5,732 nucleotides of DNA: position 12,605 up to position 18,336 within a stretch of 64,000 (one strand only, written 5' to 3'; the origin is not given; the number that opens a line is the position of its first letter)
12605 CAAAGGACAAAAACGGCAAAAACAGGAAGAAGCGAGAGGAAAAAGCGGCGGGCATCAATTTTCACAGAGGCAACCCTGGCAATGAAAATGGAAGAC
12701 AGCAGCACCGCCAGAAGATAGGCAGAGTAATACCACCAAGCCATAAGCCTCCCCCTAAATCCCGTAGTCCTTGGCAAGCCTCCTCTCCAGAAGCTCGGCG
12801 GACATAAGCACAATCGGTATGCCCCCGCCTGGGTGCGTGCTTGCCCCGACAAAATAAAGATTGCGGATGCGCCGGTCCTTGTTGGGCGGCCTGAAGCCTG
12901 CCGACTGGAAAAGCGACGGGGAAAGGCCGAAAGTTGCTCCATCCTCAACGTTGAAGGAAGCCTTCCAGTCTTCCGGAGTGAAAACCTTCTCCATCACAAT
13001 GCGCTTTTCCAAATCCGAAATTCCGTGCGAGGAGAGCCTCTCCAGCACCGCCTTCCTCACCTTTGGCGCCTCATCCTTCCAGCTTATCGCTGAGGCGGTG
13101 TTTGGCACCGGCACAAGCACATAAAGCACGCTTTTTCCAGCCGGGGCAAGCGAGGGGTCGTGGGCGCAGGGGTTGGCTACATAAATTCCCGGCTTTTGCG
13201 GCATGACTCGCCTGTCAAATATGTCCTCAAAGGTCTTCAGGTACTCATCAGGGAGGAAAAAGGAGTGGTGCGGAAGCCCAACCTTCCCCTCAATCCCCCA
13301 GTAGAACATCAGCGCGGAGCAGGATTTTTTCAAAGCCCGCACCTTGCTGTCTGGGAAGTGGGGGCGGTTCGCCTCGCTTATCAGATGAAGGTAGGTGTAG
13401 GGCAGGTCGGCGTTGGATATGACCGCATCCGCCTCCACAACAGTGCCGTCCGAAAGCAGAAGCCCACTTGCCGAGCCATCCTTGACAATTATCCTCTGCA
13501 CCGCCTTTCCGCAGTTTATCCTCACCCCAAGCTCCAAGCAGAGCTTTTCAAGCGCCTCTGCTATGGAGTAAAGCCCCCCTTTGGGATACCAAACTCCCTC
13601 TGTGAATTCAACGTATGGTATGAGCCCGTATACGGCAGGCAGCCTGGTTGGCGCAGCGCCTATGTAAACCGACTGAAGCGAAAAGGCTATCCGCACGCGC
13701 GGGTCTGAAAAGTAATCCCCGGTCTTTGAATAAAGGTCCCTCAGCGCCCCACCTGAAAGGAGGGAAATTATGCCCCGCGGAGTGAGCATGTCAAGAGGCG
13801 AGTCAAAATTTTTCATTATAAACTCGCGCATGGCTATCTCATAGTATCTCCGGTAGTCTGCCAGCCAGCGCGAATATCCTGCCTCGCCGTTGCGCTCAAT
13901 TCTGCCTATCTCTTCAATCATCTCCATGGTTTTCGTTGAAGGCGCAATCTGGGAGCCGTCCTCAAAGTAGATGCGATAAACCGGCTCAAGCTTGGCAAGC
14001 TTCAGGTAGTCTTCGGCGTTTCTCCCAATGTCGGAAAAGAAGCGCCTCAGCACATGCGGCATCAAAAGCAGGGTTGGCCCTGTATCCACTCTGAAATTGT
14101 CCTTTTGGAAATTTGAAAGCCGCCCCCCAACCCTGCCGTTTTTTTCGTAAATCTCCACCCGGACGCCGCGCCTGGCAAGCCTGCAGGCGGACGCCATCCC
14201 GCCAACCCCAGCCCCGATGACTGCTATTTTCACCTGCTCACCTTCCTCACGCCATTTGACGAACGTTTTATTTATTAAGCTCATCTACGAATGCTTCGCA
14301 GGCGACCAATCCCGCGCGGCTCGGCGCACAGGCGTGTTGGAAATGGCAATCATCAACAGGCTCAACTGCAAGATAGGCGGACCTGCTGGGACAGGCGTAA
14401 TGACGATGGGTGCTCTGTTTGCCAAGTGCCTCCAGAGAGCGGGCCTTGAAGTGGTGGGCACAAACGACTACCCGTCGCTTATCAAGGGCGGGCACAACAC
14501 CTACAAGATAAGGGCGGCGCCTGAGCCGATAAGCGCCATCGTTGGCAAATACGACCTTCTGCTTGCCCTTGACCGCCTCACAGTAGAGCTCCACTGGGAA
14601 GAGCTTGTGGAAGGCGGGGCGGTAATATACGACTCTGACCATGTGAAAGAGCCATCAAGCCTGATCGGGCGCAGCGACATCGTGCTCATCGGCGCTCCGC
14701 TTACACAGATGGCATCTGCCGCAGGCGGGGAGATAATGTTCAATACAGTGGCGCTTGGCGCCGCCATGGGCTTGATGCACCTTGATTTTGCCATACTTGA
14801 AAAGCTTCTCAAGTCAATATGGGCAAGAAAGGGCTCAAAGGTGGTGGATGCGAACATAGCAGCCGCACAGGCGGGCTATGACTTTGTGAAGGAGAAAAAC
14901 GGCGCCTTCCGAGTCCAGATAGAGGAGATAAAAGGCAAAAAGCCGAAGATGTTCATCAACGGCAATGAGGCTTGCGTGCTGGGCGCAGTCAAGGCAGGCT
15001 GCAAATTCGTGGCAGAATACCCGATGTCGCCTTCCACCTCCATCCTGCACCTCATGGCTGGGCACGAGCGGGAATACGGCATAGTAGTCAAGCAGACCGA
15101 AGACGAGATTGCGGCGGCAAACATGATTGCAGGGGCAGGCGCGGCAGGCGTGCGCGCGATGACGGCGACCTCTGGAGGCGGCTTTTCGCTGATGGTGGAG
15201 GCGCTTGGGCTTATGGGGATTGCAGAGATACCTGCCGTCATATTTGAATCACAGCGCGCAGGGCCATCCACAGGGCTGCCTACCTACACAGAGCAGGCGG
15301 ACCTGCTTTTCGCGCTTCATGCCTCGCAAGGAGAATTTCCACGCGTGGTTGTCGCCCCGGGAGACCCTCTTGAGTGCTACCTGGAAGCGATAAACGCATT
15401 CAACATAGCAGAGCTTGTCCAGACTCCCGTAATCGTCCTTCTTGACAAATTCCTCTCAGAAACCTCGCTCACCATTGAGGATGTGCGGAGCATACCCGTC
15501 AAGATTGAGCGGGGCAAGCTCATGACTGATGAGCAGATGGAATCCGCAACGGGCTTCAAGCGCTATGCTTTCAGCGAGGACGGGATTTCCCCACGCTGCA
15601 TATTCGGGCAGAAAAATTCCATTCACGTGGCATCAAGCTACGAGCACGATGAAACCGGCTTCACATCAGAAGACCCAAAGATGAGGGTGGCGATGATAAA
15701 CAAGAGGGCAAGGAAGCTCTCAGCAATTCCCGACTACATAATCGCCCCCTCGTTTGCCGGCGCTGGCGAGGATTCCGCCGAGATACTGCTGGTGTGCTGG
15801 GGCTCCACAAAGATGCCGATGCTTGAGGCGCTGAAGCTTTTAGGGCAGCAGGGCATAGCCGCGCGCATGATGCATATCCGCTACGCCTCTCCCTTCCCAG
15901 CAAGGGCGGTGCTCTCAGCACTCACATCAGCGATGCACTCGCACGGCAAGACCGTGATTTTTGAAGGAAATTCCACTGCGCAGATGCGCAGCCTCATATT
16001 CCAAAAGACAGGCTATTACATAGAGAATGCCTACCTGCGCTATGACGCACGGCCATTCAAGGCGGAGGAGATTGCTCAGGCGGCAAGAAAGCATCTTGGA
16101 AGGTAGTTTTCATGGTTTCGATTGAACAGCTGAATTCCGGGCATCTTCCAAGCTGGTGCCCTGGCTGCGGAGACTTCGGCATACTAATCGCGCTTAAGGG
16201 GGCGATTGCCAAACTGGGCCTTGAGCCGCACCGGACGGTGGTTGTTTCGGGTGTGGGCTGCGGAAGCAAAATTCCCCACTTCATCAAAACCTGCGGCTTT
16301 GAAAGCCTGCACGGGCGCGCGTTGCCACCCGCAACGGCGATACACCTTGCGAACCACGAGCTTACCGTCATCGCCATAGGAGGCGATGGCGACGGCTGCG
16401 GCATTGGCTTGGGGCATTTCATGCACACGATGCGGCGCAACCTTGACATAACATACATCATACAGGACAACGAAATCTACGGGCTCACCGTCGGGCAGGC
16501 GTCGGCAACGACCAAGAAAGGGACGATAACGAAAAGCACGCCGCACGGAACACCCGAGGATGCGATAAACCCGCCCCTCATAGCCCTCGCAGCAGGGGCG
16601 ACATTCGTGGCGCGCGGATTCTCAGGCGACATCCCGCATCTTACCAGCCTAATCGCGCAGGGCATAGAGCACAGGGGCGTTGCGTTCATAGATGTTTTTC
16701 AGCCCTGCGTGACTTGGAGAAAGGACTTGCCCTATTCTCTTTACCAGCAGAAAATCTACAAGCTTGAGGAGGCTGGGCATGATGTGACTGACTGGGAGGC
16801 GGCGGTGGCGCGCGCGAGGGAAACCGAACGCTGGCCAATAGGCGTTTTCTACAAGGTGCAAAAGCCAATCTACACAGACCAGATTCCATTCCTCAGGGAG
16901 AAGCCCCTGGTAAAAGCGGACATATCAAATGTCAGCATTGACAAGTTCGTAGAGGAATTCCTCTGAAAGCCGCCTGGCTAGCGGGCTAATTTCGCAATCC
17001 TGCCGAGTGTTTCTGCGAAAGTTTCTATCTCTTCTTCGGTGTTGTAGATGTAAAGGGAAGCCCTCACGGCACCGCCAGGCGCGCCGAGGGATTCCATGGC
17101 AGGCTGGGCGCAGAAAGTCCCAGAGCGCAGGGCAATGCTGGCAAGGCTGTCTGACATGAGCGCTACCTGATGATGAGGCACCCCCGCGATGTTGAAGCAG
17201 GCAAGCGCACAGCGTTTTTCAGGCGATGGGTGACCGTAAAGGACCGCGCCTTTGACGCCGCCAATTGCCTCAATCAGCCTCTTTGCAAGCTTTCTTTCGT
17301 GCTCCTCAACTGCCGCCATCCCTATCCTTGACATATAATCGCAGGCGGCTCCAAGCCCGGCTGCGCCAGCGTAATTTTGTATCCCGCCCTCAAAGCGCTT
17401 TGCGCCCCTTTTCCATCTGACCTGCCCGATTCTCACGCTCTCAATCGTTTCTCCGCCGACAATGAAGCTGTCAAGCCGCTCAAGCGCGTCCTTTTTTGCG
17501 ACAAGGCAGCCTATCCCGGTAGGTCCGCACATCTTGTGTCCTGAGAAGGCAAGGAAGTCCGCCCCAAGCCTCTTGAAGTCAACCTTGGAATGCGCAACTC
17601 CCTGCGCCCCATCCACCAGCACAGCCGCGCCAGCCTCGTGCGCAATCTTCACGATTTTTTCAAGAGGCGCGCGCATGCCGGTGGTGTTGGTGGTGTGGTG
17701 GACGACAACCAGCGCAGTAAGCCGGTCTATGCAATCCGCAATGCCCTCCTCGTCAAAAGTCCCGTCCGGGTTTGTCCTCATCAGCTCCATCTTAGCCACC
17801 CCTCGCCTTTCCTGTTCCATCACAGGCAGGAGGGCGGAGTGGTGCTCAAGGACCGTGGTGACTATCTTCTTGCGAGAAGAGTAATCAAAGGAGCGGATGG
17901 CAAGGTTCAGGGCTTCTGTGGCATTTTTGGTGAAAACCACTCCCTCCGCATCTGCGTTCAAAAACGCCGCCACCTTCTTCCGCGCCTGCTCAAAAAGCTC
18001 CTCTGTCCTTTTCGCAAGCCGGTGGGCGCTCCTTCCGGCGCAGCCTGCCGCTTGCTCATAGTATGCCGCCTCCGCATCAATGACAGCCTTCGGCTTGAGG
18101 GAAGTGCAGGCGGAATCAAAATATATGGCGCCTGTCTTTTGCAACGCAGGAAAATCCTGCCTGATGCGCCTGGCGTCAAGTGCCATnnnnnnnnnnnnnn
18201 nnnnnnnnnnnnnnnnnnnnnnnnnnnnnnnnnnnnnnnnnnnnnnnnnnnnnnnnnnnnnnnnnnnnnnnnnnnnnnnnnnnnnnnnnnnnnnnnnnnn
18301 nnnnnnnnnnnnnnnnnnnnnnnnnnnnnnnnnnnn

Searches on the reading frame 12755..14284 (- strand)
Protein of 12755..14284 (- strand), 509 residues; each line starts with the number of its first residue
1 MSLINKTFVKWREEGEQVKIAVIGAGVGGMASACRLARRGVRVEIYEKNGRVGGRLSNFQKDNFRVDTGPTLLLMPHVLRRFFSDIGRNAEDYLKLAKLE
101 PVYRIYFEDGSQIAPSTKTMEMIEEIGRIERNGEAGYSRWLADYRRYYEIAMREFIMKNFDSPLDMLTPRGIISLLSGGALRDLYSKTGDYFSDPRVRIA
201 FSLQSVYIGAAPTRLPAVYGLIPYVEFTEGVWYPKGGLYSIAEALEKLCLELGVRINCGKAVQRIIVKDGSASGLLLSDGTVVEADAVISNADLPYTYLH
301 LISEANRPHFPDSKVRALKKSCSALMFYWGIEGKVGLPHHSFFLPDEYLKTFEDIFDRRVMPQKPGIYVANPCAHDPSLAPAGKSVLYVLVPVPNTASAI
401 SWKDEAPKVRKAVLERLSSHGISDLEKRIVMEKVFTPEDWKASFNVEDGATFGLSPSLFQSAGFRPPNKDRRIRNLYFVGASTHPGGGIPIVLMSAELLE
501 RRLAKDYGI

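Call 71: search_protein_families(library=pfam, proteins=[window:12755-14284:-], max_evalue=0.01)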
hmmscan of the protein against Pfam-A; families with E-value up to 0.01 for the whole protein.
window:12755-14284:- (509 aa): 10 families
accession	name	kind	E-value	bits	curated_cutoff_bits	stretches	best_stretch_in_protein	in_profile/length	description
PF01593.30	Amino_oxidase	-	5.8e-30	105.4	19.8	1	28-496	2-435/443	Flavin containing amine oxidoreductase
PF13450.12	NAD_binding_8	-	3e-15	56.7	21.9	1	22-84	1-66/68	NAD(P)-binding Rossmann-like domain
PF01266.30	DAO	-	5.3e-11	43.1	27.9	2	19-53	1-35/353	FAD dependent oxidoreductase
PF07992.20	Pyr_redox_2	-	2.8e-09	37.2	26.1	1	19-51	2-35/291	Pyridine nucleotide-disulphide oxidoreductase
PF03486.20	HI0933_like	-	2.5e-06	27.6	50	1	19-56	2-39/244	HI0933-like protein Rossmann domain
PF12831.13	FAD_oxidored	-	7.4e-06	25.9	27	1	20-58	2-40/416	FAD dependent oxidoreductase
PF00890.30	FAD_binding_2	-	0.00012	21.9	20.4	1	20-55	2-37/414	FAD binding domain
PF00070.33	Pyr_redox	-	0.00045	21.1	22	0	19-53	1-35/82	Pyridine nucleotide-disulphide oxidoreductase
PF01134.28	GIDA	-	0.00049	19.7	22.1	1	19-50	1-32/391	Glucose inhibited division protein A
PF13454.12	NAD_binding_9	-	0.0096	16.3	21.8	0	21-55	1-39/155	FAD-NAD(P)-binding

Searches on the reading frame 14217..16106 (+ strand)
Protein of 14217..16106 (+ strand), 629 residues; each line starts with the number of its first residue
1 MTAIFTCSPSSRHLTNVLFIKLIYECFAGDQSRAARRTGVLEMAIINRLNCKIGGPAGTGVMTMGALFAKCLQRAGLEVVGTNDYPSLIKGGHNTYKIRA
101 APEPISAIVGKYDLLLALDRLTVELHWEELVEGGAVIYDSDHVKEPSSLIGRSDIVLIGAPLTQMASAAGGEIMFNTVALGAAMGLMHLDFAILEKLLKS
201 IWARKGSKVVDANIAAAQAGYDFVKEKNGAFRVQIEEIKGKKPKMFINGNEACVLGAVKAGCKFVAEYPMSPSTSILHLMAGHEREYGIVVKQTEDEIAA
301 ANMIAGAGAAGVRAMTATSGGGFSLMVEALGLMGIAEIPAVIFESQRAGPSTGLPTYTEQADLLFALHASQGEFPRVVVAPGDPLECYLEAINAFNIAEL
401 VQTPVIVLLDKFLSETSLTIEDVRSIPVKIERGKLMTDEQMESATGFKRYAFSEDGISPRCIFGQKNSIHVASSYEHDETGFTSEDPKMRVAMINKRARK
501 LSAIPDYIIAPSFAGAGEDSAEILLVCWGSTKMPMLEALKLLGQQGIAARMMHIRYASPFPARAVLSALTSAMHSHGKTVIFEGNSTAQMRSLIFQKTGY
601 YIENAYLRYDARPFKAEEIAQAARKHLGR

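Call 71: search_protein_families(library=pfam, proteins=[window:14217-16106:+], max_evalue=0.01)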
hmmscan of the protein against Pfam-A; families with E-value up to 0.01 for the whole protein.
window:14217-16106:+ (629 aa): 4 families
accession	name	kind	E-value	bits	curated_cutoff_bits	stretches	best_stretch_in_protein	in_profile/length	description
PF01855.24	POR_N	-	1.7e-55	188.7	27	1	256-494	2-229/231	Pyruvate flavodoxin/ferredoxin oxidoreductase, thiamine diP-bdg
PF01558.24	POR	-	2.6e-38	132.3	27.4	1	57-222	1-173/173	Pyruvate ferredoxin/flavodoxin oxidoreductase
PF02780.25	Transketolase_C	-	0.00013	22.3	25.9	1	520-585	9-70/124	Transketolase, C-terminal domain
PF17147.9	PFOR_II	-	0.0013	19.4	27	1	521-571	1-51/102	Pyruvate:ferredoxin oxidoreductase core domain II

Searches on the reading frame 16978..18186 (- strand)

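Call 71: search_protein_families(library=pfam, proteins=[window:16978-18186:-], max_evalue=0.01)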
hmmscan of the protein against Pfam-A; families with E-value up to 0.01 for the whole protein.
window:16978-18186:- (402 aa): 6 families
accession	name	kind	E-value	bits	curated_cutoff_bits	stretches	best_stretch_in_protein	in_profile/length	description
PF00266.25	Aminotran_5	-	1.2e-109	367.2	21.5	1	21-390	1-371/371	Aminotransferase class-V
PF01041.23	DegT_DnrJ_EryC1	-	1.5e-07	31.4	19.8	1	70-209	31-161/360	DegT/DnrJ/EryC1/StrS aminotransferase family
PF01212.27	Beta_elim_lyase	-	2.9e-06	27.3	27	1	67-272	36-238/288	Beta-eliminating lyase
PF00155.27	Aminotran_1_2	-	5.2e-06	26.3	19.7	1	64-194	43-187/361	Aminotransferase class I and II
PF03841.19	SelA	-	0.0036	16.8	22.8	1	153-239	133-234/367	L-seryl-tRNA selenium transferase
PF11350.14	DUF3152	-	0.0069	16.5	25.1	0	249-272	116-139/206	Protein of unknown function (DUF3152)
